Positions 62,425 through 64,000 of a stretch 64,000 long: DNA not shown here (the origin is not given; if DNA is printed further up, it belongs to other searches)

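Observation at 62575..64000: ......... intein inserted inside the CxxxCxxC iron-sulfur motif of a radical SAM enzyme (gene missed by the ORF track)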

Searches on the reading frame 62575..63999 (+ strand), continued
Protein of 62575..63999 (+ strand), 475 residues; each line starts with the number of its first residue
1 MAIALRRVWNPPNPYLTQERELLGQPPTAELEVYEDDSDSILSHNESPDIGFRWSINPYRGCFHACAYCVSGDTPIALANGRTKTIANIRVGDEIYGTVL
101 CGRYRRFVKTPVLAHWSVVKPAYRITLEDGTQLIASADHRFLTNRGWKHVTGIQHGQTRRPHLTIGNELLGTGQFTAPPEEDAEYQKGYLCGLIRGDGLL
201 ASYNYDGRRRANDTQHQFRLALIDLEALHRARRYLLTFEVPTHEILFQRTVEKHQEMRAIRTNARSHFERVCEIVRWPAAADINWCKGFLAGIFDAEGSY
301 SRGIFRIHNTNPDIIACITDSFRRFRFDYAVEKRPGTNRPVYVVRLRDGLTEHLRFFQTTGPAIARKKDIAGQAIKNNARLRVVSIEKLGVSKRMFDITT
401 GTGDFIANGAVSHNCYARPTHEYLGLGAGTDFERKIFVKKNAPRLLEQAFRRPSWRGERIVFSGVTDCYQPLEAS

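Call 62: predict_structure(alignment_id=A2)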
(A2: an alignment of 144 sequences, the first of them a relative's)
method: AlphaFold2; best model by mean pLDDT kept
length: 689 residues; sequences in the alignment: 144
mean_pLDDT: 88.4   pTM: 0.63
mean pLDDT of the five models: 88.4, 87.4, 86.5, 86.5, 79.1
residues with pLDDT >= 90: 447; 70-90: 176; 50-70: 38; < 50: 28
segments of 3 or more residues with pLDDT < 50: 62-66, 154-158, 416-422, 427-431, 685-689
pLDDT, mean of each block of 10 residues (from residue 1): 73 83 76 86 82 87 59 95 94 92 92 79 94 91 88 55 90 91 98 97 82 90 96 98 94 91 97 96 98 97 95 98 97 94 95 94 94 81 95 86 89 63 47 74 96 95 78 90 98 93 95 97 95 83 95 98 96 98 98 82 79 94 94 80 93 98 82 87 57
secondary structure, 60 per line:
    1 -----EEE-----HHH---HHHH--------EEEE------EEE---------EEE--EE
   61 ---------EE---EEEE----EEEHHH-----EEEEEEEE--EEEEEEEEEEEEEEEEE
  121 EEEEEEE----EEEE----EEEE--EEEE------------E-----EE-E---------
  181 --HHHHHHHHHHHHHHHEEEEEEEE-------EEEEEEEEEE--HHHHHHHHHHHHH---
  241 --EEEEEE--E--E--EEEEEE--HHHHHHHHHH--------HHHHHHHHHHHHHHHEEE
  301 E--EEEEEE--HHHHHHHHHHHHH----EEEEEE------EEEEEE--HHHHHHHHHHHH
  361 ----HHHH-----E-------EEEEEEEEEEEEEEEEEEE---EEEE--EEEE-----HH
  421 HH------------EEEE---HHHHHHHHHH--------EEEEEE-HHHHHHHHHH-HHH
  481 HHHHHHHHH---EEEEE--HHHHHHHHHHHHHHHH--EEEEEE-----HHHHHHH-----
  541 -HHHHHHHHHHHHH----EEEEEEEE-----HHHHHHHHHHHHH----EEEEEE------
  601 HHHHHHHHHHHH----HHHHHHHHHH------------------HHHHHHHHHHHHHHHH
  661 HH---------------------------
elements in order (helices of 4 or more, strands of 3 or more residues): E6-8 H20-23 E32-35 E42-44 E54-56 E75-78 E83-85 E94-101 E104-127 E132-135 E140-143 E146-149 H183-197 E198-205 E213-222 H225-237 E243-248 E257-262 H265-274 H283-297 E298-301 E304-309 H312-324 E329-334 E341-346 H349-360 H365-368 E382-400 E404-407 E410-413 H419-422 E435-438 H442-451 E460-465 H467-476 H478-489 E493-497 H500-515 E518-523 H529-535 H542-554 E559-566 H572-584 E589-594 H601-612 H617-626 H645-662

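Call 64: fold_search(model_id=the predicted structure, library=pdb)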
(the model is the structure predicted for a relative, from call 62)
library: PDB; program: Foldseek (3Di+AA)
matches with E <= 10: 1389; with E <= 0.001: 155
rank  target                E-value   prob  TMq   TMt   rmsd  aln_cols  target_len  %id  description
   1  1dq3                  5.1e-15  1.00  0.24  0.36  15.3       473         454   17  CRYSTAL STRUCTURE OF AN ARCHAEAL INTEIN-ENCODED HOMING ENDONUCLEASE PI-PFUI (released 2000-07-05)
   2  7qsu                  4.4e-14  1.00  0.20  0.37  15.3       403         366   12  Crystal structure of homing endonuclease-associated TliVMA intein (C1A, d333-339) (released 2022-03-30)
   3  7qss                  6.0e-14  1.00  0.20  0.30  15.8       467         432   12  Crystal structure of homing endonuclease-associated TliVMA intein (C1A) (released 2022-03-30)
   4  1jva_B                3.6e-13  1.00  0.20  0.31  15.8       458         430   14  CRYSTAL STRUCTURE OF THE VMA1-DERIVED ENDONUCLEASE BEARING THE N AND C EXTEIN PROPEPTIDES (released 2002-08-29)
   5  1ef0_A                1.3e-12  1.00  0.21  0.32  16.4       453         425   14  CRYSTAL STRUCTURE OF PI-SCEI MINIPRECURSOR (released 2000-06-07)
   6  1vde_B                3.1e-12  1.00  0.21  0.32  16.5       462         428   14  PI-SCEI, A HOMING ENDONUCLEASE WITH PROTEIN SPLICING ACTIVITY (released 1998-04-08)
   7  1vde_A                3.8e-11  1.00  0.20  0.31  16.5       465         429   14  PI-SCEI, A HOMING ENDONUCLEASE WITH PROTEIN SPLICING ACTIVITY (released 1998-04-08)
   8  1jva_A                1.4e-10  1.00  0.19  0.28  16.3       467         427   14  CRYSTAL STRUCTURE OF THE VMA1-DERIVED ENDONUCLEASE BEARING THE N AND C EXTEIN PROPEPTIDES (released 2002-08-29)
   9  1dfa                  1.9e-10  1.00  0.18  0.29  16.2       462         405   15  CRYSTAL STRUCTURE OF PI-SCEI IN C2 SPACE GROUP (released 1999-12-08)
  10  1um2_B                2.2e-10  1.00  0.20  0.30  16.2       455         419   14  Crystal Structure of the Vma1-Derived Endonuclease with the Ligated Extein Segment (released 2004-09-22)
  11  1ef0_B                2.6e-10  1.00  0.19  0.32  16.1       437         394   16  CRYSTAL STRUCTURE OF PI-SCEI MINIPRECURSOR (released 2000-06-07)
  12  1um2_A                4.3e-10  1.00  0.19  0.30  16.2       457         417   13  Crystal Structure of the Vma1-Derived Endonuclease with the Ligated Extein Segment (released 2004-09-22)
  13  5a0w_D                1.2e-08  1.00  0.21  0.70   2.9       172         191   16  THE CRYSTAL STRUCTURE OF I-DMOI E117A IN COMPLEX WITH ITS TARGET DNA AND IN THE PRESENCE OF 2MM MN (released 2016-05-11)
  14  5a0w_A                1.2e-08  1.00  0.22  0.76   3.6       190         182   14  THE CRYSTAL STRUCTURE OF I-DMOI E117A IN COMPLEX WITH ITS TARGET DNA AND IN THE PRESENCE OF 2MM MN (released 2016-05-11)
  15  2vs8_K                1.3e-08  1.00  0.22  0.78   3.1       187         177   14  The crystal structure of I-DmoI in complex with DNA and Mn (released 2008-11-11)
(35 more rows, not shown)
